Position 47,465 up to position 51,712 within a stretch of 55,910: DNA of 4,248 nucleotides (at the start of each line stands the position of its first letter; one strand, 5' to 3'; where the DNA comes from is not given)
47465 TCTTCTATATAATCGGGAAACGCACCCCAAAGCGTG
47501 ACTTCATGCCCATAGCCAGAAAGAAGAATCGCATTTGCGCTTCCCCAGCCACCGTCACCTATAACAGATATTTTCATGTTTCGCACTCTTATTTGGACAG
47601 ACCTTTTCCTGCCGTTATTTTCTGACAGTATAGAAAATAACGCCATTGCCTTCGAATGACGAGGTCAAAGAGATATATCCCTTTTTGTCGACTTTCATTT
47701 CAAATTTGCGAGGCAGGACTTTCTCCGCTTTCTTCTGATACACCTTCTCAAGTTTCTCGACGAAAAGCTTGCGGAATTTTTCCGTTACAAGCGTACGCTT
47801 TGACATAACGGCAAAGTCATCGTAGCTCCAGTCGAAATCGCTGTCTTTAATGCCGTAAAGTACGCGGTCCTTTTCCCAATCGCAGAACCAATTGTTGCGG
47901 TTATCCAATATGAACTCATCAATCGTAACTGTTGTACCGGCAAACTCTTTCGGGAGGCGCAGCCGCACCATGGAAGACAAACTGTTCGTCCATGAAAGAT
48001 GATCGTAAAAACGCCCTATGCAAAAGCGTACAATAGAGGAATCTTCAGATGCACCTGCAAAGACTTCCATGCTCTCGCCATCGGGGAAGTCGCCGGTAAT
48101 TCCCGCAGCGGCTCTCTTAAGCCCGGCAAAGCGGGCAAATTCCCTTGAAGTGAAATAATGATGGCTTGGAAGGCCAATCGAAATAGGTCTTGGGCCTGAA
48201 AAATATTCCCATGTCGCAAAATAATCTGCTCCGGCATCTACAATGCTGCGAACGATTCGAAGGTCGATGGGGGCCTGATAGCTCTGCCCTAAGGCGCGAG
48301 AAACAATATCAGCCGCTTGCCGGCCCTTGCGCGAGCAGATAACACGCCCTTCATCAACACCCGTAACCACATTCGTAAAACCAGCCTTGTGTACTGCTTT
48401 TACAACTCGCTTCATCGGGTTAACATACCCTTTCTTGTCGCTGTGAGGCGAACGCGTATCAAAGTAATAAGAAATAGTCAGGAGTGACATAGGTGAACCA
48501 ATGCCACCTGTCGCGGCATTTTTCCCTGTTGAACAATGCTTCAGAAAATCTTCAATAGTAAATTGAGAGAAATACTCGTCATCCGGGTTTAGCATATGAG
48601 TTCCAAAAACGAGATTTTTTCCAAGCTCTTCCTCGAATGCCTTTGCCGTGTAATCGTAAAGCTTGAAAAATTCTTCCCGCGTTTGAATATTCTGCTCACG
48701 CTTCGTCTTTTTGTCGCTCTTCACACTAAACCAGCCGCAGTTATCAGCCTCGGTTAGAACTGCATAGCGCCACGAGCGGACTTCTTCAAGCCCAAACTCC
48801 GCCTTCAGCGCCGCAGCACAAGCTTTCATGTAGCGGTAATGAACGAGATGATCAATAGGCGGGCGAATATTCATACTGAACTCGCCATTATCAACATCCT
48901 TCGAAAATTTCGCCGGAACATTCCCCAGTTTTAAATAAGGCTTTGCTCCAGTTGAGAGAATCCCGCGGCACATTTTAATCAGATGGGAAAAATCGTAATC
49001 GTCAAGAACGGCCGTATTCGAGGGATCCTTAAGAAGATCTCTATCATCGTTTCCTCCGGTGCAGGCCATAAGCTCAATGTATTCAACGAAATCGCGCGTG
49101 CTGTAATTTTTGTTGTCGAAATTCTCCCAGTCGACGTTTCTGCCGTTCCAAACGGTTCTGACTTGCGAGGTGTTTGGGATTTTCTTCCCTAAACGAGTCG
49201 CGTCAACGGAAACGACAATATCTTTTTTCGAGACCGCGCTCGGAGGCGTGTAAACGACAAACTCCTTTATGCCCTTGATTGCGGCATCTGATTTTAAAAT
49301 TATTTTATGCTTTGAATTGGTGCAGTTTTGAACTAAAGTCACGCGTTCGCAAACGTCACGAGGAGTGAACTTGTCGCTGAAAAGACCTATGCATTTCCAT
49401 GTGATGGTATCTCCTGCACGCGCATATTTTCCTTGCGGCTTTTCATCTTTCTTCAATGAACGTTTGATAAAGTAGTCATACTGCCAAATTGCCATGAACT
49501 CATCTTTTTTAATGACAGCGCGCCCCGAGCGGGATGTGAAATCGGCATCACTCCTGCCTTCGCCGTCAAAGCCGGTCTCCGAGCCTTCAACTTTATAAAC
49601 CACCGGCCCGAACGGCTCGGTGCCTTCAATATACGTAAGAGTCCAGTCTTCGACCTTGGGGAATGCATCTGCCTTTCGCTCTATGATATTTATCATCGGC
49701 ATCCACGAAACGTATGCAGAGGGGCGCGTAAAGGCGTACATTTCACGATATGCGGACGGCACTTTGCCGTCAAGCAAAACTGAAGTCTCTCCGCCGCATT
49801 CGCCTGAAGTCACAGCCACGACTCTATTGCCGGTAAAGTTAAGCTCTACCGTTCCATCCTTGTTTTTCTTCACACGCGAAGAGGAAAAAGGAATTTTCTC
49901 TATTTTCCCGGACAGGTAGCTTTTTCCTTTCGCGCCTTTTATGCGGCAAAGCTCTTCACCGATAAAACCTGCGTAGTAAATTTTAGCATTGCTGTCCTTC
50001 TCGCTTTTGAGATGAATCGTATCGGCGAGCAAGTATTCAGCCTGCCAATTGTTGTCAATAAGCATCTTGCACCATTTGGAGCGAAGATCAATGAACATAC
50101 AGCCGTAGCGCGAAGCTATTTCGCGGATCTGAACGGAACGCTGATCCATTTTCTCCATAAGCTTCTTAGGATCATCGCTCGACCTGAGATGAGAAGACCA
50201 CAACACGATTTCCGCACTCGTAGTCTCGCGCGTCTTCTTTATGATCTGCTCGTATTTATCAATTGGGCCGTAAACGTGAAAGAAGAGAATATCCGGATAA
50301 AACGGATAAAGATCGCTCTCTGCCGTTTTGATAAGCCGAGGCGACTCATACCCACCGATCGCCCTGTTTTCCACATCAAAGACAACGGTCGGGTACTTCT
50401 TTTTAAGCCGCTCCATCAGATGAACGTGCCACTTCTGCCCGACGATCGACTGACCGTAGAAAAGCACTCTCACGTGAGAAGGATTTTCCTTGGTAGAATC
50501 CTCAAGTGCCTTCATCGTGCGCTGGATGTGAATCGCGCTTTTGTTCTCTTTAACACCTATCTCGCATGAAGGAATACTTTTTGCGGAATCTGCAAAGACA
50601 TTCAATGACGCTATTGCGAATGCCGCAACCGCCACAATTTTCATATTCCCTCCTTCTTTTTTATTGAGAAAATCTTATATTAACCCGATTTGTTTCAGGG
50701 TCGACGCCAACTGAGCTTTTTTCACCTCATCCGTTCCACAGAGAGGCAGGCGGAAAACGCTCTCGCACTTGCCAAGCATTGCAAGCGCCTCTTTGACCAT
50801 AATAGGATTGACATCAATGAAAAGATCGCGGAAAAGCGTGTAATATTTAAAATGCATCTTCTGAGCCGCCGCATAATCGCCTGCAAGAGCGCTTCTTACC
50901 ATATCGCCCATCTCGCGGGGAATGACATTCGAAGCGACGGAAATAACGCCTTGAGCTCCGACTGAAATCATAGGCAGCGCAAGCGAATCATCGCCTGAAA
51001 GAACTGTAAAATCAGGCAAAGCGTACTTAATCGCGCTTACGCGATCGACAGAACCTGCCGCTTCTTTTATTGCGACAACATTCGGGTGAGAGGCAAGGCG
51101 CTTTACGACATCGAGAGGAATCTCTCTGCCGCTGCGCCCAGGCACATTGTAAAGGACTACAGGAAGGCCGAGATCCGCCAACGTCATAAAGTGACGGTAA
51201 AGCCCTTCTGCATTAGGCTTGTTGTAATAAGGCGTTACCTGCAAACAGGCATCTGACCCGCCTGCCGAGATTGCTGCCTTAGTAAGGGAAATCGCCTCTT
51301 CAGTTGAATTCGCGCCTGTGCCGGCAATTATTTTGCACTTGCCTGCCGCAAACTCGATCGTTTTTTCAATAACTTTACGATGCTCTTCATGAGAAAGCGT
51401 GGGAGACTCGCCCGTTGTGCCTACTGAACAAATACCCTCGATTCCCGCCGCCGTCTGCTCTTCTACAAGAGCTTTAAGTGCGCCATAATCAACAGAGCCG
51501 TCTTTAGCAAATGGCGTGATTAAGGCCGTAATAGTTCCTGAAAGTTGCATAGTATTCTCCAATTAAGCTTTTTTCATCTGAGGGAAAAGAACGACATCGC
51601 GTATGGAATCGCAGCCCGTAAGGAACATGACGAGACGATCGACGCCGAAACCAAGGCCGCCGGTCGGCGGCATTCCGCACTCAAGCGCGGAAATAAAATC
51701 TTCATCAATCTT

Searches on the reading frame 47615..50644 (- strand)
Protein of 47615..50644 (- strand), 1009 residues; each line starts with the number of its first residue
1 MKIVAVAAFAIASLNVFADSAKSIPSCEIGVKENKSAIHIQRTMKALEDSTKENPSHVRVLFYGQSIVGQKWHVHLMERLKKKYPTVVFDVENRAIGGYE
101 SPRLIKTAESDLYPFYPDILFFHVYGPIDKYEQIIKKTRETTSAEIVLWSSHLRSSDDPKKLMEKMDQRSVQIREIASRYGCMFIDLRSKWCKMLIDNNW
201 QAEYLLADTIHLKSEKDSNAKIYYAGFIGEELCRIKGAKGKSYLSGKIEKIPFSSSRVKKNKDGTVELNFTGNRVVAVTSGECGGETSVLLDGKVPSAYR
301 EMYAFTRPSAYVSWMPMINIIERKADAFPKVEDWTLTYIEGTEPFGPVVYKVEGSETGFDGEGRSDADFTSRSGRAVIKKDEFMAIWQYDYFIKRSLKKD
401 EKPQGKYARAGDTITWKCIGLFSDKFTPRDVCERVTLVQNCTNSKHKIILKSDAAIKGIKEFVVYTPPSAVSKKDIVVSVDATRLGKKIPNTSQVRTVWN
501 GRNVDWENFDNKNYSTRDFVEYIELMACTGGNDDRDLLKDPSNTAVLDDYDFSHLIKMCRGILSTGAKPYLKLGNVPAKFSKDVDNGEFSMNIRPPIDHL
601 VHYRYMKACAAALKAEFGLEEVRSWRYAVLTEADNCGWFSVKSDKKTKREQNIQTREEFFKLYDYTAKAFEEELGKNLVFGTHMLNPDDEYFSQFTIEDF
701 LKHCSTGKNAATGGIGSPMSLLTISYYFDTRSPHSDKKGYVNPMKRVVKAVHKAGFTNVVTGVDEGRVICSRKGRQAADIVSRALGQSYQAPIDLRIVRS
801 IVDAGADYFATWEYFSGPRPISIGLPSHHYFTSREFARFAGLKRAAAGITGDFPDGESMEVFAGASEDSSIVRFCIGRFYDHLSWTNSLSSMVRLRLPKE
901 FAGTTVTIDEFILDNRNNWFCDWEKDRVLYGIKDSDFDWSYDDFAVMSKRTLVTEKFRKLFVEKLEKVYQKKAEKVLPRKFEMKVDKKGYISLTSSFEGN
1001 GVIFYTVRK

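Call 47: search_protein_families(library=pfam, proteins=[window:47615-50644:-], max_evalue=0.0001)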
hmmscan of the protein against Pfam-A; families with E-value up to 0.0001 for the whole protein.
window:47615-50644:- (1009 aa): 2 families
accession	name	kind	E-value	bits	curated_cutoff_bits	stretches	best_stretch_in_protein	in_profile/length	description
PF01229.23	Glyco_hydro_39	-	1e-06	28.3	26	1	549-708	73-215/472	Glycosyl hydrolases family 39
PF13472.12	Lipase_GDSL_2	-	1.1e-05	26.4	32.9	0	70-213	17-172/178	GDSL-like Lipase/Acylhydrolase family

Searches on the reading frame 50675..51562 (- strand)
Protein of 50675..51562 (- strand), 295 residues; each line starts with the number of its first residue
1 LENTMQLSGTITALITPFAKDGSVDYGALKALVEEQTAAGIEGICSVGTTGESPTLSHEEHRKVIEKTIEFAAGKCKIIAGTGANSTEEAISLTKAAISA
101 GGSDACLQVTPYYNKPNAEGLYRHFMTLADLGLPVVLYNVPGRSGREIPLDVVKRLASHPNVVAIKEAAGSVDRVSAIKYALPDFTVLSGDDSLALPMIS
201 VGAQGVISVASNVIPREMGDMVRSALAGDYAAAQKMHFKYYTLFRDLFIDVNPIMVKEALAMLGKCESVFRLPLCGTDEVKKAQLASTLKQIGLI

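Call 47: search_protein_families(library=pfam, proteins=[window:50675-51562:-], max_evalue=0.0001)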
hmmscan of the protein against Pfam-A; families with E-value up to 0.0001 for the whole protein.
window:50675-51562:- (295 aa): 1 family
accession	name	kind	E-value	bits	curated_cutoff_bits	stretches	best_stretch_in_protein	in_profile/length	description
PF00701.28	DHDPS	-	2.5e-91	305.9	22.1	1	7-291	2-288/289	Dihydrodipicolinate synthetase family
